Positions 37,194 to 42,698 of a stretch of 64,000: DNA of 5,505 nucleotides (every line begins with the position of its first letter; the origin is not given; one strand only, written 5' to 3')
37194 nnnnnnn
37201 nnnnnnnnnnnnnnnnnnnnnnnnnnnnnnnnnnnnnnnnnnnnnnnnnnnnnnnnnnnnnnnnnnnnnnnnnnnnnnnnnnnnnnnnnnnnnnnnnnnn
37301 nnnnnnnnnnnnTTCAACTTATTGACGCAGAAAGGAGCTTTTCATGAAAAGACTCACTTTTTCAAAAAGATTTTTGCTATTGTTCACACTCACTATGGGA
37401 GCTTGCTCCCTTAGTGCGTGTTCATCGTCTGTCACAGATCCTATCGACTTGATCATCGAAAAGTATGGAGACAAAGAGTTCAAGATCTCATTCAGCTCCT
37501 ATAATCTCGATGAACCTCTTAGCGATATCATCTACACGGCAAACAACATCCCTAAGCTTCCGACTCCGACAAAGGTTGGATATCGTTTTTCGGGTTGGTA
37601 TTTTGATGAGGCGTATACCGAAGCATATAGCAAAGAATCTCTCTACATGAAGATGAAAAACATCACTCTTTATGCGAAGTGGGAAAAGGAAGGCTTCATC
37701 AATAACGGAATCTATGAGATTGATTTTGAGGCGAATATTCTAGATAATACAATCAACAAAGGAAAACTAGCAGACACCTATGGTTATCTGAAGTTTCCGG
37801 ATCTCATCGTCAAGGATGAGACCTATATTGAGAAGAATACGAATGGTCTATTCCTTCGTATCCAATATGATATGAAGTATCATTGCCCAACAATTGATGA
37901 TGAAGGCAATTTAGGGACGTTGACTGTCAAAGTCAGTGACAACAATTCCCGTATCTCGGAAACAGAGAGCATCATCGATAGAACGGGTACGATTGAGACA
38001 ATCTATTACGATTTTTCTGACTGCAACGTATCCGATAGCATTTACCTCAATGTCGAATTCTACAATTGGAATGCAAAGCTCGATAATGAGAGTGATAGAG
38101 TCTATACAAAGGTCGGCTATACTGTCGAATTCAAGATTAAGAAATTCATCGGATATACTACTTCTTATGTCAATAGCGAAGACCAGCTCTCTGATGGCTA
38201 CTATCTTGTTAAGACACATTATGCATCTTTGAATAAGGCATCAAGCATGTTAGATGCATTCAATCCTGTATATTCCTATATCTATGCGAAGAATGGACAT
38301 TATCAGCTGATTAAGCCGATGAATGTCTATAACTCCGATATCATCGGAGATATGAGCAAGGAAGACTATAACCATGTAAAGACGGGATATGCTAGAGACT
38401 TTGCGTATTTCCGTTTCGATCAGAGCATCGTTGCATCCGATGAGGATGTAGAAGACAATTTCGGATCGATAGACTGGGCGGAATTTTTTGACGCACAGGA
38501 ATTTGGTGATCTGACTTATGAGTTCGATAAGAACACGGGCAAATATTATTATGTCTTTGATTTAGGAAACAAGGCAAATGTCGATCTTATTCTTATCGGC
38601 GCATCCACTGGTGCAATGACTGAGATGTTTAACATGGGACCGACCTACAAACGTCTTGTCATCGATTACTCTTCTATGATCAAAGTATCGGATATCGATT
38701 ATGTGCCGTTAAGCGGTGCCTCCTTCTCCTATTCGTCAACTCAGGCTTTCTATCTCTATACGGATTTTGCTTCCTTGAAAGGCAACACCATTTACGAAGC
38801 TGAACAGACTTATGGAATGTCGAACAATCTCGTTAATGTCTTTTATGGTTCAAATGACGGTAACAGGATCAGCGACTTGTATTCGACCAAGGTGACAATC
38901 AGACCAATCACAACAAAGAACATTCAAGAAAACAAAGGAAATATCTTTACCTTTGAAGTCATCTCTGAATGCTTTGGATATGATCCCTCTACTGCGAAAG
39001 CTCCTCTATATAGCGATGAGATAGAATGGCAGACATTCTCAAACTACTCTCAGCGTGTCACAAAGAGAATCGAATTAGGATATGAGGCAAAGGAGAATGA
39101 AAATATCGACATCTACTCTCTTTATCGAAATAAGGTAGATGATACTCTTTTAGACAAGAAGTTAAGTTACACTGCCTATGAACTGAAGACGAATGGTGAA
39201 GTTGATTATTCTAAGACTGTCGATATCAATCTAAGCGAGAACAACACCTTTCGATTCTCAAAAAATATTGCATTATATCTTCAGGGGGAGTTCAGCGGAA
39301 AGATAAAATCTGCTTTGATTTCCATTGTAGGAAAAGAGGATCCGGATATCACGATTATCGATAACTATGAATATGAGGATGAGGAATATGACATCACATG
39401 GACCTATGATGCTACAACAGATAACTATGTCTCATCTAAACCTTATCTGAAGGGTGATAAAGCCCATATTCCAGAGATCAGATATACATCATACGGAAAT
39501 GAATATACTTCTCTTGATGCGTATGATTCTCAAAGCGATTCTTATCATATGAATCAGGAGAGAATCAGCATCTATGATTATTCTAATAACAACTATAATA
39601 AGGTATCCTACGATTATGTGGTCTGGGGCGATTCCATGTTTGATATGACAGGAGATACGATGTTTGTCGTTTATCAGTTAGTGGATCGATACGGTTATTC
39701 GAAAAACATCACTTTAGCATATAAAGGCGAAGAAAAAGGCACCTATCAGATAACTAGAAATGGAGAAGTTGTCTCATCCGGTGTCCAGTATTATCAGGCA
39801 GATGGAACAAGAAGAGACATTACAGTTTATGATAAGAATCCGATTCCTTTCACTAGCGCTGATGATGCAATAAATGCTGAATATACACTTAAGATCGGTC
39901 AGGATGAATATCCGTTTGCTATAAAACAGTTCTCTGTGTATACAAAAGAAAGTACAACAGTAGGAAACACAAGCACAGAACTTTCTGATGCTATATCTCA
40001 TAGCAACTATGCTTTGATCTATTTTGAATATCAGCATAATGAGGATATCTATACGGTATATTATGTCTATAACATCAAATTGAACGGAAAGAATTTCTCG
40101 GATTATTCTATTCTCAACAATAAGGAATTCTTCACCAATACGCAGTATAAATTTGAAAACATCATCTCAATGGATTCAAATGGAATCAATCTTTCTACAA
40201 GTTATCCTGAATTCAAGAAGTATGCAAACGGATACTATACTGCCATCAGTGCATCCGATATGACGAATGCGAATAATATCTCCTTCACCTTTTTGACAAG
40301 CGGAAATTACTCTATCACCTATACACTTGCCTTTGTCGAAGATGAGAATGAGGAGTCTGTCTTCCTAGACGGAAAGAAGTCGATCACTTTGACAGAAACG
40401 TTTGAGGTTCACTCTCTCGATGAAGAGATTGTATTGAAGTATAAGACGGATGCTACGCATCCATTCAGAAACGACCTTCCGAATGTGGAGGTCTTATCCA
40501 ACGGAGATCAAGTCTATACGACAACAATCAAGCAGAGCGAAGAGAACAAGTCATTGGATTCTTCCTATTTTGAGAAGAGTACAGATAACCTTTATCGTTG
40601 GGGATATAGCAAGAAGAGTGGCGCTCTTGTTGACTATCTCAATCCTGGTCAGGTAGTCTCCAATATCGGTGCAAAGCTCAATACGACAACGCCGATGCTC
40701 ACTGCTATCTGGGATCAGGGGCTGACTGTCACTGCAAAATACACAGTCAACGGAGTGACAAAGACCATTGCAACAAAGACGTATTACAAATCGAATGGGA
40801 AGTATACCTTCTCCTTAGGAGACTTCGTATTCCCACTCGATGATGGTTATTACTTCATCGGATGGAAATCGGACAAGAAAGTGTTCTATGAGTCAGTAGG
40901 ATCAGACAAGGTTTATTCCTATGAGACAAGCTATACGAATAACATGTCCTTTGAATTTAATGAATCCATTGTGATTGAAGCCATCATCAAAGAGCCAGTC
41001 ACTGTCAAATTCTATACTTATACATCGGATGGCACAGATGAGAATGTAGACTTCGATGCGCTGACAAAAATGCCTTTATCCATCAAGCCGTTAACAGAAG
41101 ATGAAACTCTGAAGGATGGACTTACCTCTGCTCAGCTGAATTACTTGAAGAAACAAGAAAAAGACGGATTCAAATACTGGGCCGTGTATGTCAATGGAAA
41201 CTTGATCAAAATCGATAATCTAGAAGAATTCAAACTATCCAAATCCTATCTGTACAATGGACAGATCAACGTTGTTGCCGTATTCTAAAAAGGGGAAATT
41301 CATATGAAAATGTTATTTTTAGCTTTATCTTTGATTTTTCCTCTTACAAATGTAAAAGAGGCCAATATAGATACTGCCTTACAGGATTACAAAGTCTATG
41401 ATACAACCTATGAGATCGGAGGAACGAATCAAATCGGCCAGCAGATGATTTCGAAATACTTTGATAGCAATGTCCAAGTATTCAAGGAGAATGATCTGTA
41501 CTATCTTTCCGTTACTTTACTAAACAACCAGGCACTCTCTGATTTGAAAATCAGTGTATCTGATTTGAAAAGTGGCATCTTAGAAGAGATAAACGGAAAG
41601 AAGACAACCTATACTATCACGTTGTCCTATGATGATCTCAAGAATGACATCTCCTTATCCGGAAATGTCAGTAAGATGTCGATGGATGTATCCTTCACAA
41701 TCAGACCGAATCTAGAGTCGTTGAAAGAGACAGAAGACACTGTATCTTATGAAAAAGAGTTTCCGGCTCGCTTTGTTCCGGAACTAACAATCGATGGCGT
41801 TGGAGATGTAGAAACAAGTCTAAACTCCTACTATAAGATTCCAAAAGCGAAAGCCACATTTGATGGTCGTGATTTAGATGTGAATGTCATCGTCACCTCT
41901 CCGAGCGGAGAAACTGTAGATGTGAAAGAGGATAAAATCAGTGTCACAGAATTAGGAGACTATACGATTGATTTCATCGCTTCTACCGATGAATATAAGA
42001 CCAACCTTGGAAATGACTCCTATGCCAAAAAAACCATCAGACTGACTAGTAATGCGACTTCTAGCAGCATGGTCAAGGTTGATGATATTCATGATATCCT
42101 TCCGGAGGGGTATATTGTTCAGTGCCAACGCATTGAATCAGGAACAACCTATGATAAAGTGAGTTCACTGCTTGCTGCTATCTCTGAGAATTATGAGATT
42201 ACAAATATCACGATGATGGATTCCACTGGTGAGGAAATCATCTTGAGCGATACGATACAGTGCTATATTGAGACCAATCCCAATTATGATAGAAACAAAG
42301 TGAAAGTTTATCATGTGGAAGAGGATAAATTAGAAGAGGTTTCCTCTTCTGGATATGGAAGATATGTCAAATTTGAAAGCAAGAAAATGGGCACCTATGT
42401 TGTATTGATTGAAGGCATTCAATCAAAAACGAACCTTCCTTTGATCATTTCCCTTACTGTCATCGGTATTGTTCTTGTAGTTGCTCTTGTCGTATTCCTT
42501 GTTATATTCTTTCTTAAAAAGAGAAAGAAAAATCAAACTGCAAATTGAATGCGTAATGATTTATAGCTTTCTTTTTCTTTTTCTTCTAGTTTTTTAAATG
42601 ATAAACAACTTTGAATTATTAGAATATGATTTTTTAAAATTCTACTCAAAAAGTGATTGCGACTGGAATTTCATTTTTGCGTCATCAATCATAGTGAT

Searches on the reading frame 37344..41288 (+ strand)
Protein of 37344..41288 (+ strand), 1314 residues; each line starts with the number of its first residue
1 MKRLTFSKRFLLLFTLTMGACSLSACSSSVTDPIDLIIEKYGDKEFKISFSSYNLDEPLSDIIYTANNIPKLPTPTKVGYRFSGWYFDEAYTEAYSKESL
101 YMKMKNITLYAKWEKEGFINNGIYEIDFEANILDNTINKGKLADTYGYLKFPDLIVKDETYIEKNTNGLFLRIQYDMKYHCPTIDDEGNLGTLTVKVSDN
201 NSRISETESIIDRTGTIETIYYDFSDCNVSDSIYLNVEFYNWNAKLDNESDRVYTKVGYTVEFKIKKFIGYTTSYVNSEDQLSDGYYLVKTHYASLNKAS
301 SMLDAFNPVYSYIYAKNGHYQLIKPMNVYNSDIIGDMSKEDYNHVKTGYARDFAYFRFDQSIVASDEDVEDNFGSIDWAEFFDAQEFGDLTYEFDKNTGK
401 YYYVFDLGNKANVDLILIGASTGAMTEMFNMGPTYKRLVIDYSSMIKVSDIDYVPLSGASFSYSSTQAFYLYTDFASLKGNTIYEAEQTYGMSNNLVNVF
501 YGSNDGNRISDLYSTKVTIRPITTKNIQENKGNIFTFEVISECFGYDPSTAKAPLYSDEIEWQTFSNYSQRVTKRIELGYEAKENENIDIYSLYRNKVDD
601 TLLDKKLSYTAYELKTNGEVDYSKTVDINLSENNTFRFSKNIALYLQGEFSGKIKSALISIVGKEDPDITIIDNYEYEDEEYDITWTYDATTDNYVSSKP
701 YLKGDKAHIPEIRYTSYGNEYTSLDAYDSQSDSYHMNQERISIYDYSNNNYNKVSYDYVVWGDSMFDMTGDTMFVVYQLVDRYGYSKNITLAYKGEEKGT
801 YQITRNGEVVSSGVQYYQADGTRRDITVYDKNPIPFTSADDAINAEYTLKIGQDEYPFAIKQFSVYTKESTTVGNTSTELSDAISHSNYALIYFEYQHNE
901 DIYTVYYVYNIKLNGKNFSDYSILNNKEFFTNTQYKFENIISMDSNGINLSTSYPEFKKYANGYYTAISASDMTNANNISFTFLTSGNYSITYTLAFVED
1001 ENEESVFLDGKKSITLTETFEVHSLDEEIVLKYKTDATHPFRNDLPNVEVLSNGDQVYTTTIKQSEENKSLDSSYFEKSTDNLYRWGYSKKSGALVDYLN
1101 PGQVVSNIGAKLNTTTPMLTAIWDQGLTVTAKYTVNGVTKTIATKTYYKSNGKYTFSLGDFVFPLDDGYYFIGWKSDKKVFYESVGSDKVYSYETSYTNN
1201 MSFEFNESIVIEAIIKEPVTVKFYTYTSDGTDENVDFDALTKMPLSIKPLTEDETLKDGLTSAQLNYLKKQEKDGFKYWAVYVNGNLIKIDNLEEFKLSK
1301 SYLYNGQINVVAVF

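Call 19: search_protein_families(library=pfam, proteins=[window:37344-41288:+], max_evalue=0.001)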
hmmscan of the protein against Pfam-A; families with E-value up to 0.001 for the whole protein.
window:37344-41288:+ (1314 aa): 2 families
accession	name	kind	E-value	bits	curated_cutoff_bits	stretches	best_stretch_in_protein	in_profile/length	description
PF09479.16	Flg_new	-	7.2e-13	48.9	27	1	47-112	2-65/65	Listeria-Bacteroides repeat domain (List_Bact_rpt)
PF18998.6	Flg_new_2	-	0.00049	20.5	23.6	0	78-116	33-72/73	Divergent InlB B-repeat domain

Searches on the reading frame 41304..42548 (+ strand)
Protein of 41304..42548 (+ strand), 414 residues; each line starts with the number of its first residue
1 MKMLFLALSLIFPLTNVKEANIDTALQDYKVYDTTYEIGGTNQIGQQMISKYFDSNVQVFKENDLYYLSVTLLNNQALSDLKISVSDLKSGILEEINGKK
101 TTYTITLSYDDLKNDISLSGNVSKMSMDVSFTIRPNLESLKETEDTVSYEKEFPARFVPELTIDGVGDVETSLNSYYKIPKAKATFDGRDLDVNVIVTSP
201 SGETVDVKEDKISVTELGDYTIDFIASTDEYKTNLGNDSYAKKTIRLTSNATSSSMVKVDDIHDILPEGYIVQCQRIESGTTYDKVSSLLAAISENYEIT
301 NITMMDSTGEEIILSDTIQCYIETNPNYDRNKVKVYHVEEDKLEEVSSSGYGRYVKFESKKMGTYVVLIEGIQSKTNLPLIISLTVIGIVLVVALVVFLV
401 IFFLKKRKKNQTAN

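Call 19: search_protein_families(library=pfam, proteins=[window:41304-42548:+], max_evalue=0.001)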
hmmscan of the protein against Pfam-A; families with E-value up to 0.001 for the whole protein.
window:41304-42548:+ (414 aa): 2 families
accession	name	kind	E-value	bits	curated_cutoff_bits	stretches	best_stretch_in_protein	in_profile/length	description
PF05031.18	NEAT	-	6.3e-08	33.5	32.8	1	31-137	7-117/119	Iron Transport-associated domain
PF02009.21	RIFIN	-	0.00052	20.5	32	1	271-411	177-317/327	Rifin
